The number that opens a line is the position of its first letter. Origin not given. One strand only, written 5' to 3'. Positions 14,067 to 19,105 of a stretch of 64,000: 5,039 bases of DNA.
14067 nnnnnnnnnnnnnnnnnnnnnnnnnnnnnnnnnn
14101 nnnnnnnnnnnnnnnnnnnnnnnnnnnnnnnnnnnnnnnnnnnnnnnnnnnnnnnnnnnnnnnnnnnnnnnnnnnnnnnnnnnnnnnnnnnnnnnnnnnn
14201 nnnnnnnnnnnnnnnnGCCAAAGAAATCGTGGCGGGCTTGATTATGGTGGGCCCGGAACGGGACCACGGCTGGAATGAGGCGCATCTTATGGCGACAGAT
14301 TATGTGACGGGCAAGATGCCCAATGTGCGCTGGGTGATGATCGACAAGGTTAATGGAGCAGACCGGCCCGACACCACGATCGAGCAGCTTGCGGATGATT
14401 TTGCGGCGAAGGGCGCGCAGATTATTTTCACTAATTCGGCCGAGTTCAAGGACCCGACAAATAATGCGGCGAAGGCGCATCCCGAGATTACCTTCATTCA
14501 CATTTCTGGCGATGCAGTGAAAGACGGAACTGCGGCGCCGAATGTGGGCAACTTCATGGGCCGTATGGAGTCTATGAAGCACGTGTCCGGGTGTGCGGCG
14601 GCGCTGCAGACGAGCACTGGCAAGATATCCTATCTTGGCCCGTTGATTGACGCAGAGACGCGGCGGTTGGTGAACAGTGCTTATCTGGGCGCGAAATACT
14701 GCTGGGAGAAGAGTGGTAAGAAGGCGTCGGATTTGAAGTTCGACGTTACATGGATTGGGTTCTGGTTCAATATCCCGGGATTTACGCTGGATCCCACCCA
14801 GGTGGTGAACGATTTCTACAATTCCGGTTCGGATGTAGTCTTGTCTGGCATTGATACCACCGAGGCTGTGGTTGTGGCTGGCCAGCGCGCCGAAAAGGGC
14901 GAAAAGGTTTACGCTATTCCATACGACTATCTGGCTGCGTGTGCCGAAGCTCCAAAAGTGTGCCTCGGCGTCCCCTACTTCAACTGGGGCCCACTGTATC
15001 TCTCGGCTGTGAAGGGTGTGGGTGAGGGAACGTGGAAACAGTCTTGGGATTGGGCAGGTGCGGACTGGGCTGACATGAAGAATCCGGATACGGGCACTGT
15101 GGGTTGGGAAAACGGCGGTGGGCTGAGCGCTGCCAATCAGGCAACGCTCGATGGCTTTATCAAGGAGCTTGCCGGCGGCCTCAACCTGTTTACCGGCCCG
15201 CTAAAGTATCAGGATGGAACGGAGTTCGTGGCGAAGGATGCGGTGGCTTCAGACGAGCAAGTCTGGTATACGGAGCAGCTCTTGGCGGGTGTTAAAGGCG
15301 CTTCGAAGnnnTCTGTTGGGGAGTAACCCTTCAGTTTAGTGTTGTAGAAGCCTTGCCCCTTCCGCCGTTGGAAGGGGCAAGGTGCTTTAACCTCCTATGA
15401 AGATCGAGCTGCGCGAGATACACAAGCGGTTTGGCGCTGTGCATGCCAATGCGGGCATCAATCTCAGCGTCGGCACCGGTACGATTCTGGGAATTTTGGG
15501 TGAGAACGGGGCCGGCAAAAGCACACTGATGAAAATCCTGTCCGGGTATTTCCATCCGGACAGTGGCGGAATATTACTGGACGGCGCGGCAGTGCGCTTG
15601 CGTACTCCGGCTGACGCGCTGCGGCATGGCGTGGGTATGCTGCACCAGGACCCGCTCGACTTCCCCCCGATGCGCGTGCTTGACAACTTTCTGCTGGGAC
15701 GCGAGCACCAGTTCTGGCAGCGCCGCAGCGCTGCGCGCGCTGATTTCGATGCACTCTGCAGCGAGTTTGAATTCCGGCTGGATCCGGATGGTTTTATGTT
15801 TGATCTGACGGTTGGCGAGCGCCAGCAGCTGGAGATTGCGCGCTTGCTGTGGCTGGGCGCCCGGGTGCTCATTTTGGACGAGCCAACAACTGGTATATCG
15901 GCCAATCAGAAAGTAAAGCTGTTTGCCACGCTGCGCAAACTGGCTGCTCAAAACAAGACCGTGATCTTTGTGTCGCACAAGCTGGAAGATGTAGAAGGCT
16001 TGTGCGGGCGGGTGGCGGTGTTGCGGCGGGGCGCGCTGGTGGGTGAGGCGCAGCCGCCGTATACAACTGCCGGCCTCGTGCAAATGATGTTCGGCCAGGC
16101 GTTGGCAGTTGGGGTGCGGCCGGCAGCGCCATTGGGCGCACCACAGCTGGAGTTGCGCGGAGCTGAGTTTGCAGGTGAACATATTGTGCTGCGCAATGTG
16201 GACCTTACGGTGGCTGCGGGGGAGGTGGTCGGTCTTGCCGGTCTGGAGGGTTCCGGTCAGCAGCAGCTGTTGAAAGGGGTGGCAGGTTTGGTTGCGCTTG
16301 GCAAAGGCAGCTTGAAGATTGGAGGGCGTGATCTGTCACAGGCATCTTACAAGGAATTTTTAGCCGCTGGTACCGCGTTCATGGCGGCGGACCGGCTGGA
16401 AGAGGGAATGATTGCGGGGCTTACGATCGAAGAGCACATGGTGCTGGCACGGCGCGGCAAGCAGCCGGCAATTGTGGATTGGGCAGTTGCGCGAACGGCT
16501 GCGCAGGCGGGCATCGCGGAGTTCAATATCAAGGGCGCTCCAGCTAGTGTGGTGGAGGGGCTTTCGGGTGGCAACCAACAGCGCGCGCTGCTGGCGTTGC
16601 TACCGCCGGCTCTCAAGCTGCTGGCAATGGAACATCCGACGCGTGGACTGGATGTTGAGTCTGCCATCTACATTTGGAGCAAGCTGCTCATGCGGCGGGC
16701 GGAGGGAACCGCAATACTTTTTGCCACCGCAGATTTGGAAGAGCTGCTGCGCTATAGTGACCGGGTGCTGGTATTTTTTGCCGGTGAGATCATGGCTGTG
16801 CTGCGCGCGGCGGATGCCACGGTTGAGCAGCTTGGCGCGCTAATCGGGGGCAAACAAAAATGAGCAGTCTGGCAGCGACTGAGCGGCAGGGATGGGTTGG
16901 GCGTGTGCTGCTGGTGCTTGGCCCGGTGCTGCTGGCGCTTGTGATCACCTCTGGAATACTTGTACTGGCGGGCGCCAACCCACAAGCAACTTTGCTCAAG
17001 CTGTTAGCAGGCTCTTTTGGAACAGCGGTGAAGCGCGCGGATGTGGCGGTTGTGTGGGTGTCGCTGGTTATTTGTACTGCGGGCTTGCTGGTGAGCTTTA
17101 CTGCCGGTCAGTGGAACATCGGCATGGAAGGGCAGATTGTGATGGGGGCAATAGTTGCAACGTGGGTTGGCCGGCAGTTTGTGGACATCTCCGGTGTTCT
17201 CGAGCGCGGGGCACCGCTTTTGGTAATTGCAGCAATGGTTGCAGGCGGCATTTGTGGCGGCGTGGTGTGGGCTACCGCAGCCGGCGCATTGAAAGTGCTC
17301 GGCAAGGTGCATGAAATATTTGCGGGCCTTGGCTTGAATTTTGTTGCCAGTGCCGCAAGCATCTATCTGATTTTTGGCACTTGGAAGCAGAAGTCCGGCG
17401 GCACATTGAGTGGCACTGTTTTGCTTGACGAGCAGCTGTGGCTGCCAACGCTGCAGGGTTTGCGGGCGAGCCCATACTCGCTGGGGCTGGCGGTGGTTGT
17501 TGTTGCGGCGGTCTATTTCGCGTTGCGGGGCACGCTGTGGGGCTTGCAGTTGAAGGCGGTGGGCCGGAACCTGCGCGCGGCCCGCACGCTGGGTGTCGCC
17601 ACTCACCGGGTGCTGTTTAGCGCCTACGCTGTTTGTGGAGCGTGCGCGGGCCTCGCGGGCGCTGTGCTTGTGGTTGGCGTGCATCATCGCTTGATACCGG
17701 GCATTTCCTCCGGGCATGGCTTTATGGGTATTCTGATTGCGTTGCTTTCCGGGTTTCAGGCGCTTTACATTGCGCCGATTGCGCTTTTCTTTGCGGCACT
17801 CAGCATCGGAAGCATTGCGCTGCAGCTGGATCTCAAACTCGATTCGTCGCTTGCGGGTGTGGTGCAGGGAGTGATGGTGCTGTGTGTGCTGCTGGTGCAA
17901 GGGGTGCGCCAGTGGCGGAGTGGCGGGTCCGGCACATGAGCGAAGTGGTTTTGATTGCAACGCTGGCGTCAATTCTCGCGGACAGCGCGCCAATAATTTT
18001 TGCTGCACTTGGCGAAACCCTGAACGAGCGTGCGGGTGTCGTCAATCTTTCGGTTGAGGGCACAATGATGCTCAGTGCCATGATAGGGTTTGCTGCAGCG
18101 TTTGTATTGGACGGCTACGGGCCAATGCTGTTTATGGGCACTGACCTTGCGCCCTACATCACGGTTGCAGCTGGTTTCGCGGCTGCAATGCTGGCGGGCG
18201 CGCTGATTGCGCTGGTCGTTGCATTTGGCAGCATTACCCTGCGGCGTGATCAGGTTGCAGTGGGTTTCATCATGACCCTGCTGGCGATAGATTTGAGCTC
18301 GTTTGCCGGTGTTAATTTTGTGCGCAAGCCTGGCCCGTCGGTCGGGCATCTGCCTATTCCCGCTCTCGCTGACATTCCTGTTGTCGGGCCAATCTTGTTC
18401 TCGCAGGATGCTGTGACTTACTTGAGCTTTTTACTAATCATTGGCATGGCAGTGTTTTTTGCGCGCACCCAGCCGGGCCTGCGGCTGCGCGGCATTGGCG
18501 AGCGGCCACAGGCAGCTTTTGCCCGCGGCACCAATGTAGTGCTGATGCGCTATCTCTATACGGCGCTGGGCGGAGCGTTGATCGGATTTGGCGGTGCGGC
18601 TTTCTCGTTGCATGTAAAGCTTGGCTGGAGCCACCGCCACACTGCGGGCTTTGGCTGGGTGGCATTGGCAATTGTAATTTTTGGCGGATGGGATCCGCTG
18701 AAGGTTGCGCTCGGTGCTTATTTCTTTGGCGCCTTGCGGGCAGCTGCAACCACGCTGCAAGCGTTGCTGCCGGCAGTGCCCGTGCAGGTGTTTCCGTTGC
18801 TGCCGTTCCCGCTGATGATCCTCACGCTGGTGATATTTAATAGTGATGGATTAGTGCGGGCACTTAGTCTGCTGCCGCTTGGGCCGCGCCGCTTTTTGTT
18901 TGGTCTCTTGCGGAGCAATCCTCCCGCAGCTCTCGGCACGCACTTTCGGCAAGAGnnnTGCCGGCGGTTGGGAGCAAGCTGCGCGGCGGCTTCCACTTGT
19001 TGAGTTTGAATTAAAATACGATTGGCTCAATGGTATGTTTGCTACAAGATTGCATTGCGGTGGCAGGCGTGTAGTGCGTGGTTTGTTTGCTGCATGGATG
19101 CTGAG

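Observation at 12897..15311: Single lipoprotein fusing two unrelated ABC substrate-binding modules (family-1 sugar-type + BMP/PnrA nucleoside-type)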

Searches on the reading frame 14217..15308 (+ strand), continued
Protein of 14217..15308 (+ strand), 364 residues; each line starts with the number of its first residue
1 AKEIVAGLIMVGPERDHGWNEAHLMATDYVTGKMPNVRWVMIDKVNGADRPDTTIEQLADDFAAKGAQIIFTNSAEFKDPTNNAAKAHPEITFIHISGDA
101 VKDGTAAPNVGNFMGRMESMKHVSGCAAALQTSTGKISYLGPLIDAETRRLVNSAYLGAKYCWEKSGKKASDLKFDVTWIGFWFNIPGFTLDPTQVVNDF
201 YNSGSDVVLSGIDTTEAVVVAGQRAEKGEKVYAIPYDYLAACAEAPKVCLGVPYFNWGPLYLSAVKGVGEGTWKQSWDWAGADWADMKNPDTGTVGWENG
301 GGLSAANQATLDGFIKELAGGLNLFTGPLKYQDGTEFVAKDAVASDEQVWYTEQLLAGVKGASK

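Call 83: search_protein_representatives(protein=window:14217-15308:+)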
Query: 364 residues. Proteins with E-value up to 0.001 (for the whole library): 1314; up to 1e-10: 493; up to 1e-30: 86. The best 150 are listed.
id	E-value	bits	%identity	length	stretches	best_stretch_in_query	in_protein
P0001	9.8e-238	804.5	96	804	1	1-364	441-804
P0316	8.5e-131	452.6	46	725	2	1-363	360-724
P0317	4.1e-116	404.2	55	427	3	171-304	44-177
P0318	6.6e-110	383.8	50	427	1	1-364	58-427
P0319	3.2e-107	375.0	49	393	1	7-362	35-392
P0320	1.8e-105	369.2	50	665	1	2-363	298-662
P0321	1.2e-102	360.0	51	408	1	3-363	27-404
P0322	3.0e-100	352.0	47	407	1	3-363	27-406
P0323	3.1e-98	345.4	61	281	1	107-363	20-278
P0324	1.0e-96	340.4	55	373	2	206-363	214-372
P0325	6.8e-88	311.4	40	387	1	2-360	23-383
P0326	8.1e-83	294.7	44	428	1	3-364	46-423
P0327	8.9e-83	294.5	39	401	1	4-362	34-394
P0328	1.7e-81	290.3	47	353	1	4-309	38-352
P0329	4.0e-76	272.6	43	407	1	6-360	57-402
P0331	1.5e-75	270.7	40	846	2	4-284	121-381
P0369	2.8e-42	161.3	30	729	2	7-362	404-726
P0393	4.9e-33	130.9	32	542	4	89-197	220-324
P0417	1.4e-27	112.9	33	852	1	1-329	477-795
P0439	1.7e-24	102.8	27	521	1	4-349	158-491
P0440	1.7e-24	102.7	35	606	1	4-275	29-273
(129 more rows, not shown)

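Call 84: search_protein_families(library=pfam, proteins=[P0316, P0320, P0331, P0369, P0417, P0440, P0439, P0393], max_evalue=0.00001)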
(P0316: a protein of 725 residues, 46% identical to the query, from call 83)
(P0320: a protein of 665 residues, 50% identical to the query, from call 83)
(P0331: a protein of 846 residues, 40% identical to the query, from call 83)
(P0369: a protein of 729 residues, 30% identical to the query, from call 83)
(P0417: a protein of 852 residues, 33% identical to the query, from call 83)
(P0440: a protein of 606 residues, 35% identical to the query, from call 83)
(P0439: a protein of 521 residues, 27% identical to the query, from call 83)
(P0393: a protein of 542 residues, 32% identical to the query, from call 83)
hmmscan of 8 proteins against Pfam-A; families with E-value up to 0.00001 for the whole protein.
P0316 (725 aa): 1 family
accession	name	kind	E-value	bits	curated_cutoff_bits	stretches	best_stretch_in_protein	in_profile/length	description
PF02608.20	Bmp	-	1.2e-55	189.1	24.1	2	54-338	3-286/301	ABC transporter substrate-binding protein PnrA-like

P0320 (665 aa): 2 families
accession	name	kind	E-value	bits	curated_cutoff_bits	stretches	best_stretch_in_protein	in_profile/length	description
PF00497.25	SBP_bac_3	-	1.2e-34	119.3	26.4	1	76-292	1-131/132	Bacterial extracellular solute-binding proteins, family 3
PF02608.20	Bmp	-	5.7e-11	42.4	24.1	1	301-551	3-229/301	ABC transporter substrate-binding protein PnrA-like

P0331 (846 aa): 1 family
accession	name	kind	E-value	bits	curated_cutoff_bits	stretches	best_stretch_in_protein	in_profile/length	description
PF02608.20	Bmp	-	2.3e-85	286.7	24.1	2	490-755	3-269/301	ABC transporter substrate-binding protein PnrA-like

P0369 (729 aa): 1 family
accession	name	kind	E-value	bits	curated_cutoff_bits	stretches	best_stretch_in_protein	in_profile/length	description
PF02608.20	Bmp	-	4.5e-120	400.6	24.1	2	61-340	3-291/301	ABC transporter substrate-binding protein PnrA-like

P0417 (852 aa): 4 families
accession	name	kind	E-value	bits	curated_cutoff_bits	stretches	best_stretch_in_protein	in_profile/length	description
PF00069.31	Pkinase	-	2.4e-42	145.6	31.7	1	76-344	1-253/263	Protein kinase domain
PF02608.20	Bmp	-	1.9e-25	89.9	24.1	1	481-737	3-249/301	ABC transporter substrate-binding protein PnrA-like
PF07714.23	PK_Tyr_Ser-Thr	-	3.8e-25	89.1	23.1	1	79-342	4-248/258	Protein tyrosine and serine/threonine kinase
PF01636.29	APH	-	6.3e-06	26.6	23.2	0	196-236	159-197/239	Phosphotransferase enzyme family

P0440 (606 aa): 3 families
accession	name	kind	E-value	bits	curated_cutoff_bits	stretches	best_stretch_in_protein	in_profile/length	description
PF02608.20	Bmp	-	3.8e-51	174.3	24.1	1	29-278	2-258/301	ABC transporter substrate-binding protein PnrA-like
PF07973.19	tRNA_SAD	-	8.8e-18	64.5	24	1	382-425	1-44/44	Threonyl and Alanyl tRNA synthetase second additional domain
PF02272.25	DHHA1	-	5.3e-14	53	25.9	1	500-602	2-101/102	DHHA1 domain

P0439 (521 aa): 1 family
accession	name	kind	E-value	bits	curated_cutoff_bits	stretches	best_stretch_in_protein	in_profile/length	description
PF02608.20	Bmp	-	9.7e-39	133.6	24.1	1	159-422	3-258/301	ABC transporter substrate-binding protein PnrA-like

P0393 (542 aa): 0 families

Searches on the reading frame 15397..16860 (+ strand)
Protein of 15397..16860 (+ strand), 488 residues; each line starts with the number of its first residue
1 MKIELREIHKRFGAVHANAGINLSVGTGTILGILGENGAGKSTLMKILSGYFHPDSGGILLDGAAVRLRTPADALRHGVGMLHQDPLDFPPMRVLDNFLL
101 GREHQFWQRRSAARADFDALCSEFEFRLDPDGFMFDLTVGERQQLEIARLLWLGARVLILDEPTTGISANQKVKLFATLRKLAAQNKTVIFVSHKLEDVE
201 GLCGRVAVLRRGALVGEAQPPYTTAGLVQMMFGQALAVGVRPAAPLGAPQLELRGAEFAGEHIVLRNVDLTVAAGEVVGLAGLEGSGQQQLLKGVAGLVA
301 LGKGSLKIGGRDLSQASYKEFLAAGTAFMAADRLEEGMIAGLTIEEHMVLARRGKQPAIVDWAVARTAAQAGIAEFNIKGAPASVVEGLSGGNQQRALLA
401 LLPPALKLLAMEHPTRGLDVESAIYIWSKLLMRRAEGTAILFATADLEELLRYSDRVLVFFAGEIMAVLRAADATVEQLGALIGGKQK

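Call 4: search_protein_families(library=pfam, proteins=[window:15397-16860:+], max_evalue=0.001)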
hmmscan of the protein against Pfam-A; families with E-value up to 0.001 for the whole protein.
window:15397-16860:+ (488 aa): 2 families
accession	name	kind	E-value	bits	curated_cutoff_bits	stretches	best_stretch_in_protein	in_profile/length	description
PF00005.33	ABC_tran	-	1.7e-42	145.7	25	2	20-165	3-137/137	ABC transporter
PF13304.12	AAA_21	-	6.2e-07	30.2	27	0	31-49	2-20/304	AAA domain, putative AbiEii toxin, Type IV TA system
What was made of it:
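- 15397..16863 (+): ABC ATPase with two fused nucleotide-binding domains. Pfam ABC_tran in two stretches (call 4).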

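Call 6: search_protein_families(library=ncbifam, proteins=[window:15397-16860:+], max_evalue=0.00001)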
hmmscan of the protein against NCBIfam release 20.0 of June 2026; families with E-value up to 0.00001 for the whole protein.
window:15397-16860:+ (488 aa): 186 families (the best 25 are shown)
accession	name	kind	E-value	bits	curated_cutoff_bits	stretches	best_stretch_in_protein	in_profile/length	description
NF047930.1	ABC_ATP_B6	equivalog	1.2e-96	324.3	670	1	3-483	3-508/510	putative B6 ABC transporter ATP-binding protein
NF008442.0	PRK11288.1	equivalog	3e-88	296.3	689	1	3-479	8-491/504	L-arabinose ABC transporter ATP-binding protein AraG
NF041861.1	YtfR_transport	equivalog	1.1e-81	274.8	850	1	4-479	3-486/492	galactofuranose ABC transporter, ATP-binding protein YtfR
NF008030.0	PRK10762.1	equivalog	4.6e-80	269.7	745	1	3-487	5-495/501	ribose ABC transporter ATP-binding protein RbsA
NF010069.0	PRK13549.1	equivalog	1.2e-76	258.3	699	1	3-479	6-497/513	xylose ABC transporter ATP-binding protein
NF011967.0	PRK15439.1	equivalog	1.3e-76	258.1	586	1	3-483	12-499/510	autoinducer 2 ABC transporter ATP-binding protein LsrA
NF040905.2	GguA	equivalog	5e-72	242.9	810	1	3-480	2-497/500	multiple monosaccharide ABC transporter ATP-binding protein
NF007253.0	PRK09700.1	equivalog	2.8e-70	237.3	772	1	3-477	6-499/510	D-allose ABC transporter ATP-binding protein AlsA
TIGR02633.1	xylG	equivalog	8.4e-69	232.3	723.65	1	3-479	2-495/500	D-xylose ABC transporter ATP-binding protein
NF008215.0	PRK10982.1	equivalog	6.8e-65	219.6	828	1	3-478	14-497/506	galactose/methyl galactoside ABC transporter ATP-binding protein MglA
TIGR01188.1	drrA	subfamily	3.3e-51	174.4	312.45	2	10-218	1-206/302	daunorubicin resistance ABC transporter, ATP-binding protein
TIGR04521.1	ECF_ATPase_2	equivalog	3.8e-48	164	330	2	17-220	20-229/279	energy-coupling factor transporter ATPase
NF010068.0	PRK13548.1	equivalog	1.1e-47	162.3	261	2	3-243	6-251/261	heme ABC transporter ATP-binding protein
TIGR02857.1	CydD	equivalog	1.5e-47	162.8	435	2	3-200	322-521/529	thiol reductant ABC exporter subunit CydD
TIGR03873.1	F420-0_ABC_ATP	hypoth_equivalog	1.5e-46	158.8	372.4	2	4-234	3-236/256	putative F420-0 ABC transporter ATP-binding protein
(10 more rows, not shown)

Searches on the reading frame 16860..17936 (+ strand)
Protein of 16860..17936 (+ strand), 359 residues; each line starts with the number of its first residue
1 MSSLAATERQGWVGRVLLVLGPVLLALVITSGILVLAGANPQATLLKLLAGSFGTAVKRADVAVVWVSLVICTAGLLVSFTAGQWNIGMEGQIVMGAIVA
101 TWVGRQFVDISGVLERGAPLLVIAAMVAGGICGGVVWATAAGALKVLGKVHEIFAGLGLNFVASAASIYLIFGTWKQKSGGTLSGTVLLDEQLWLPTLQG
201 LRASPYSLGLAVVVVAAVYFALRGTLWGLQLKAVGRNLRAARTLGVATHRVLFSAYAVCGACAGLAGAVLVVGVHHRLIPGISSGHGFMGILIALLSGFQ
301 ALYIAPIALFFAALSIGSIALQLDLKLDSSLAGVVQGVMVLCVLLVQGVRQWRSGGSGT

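Call 4: search_protein_families(library=pfam, proteins=[window:16860-17936:+], max_evalue=0.001)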
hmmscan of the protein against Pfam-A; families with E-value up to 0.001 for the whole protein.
window:16860-17936:+ (359 aa): 1 family
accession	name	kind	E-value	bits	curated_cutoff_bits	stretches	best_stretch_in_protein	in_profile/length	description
PF02653.21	BPD_transp_2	-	5.8e-29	101.5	26.8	1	61-344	4-269/269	Branched-chain amino acid transport system / permease component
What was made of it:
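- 16860..17939 (+): Permease 1 (BPD_transp_2). Pfam hit (call 4).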

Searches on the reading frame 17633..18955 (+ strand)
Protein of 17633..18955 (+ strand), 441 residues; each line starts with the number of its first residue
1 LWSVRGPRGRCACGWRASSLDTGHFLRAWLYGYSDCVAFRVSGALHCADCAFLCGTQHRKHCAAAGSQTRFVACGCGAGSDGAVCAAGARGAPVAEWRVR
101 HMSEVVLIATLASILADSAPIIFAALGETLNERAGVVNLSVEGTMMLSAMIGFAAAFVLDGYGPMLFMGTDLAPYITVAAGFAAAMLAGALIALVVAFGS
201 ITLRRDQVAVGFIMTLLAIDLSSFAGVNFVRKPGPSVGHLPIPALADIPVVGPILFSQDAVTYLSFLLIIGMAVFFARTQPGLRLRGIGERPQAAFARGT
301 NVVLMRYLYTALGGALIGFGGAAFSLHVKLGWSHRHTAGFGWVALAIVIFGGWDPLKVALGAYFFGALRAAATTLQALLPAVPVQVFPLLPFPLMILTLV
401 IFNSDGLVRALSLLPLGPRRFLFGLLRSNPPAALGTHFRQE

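Call 4: search_protein_families(library=pfam, proteins=[window:17633-18955:+], max_evalue=0.001)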
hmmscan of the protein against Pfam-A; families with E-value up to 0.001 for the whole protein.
window:17633-18955:+ (441 aa): 1 family
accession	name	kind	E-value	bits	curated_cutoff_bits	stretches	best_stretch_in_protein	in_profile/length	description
PF02653.21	BPD_transp_2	-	3.6e-30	105.4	26.8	1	111-399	2-269/269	Branched-chain amino acid transport system / permease component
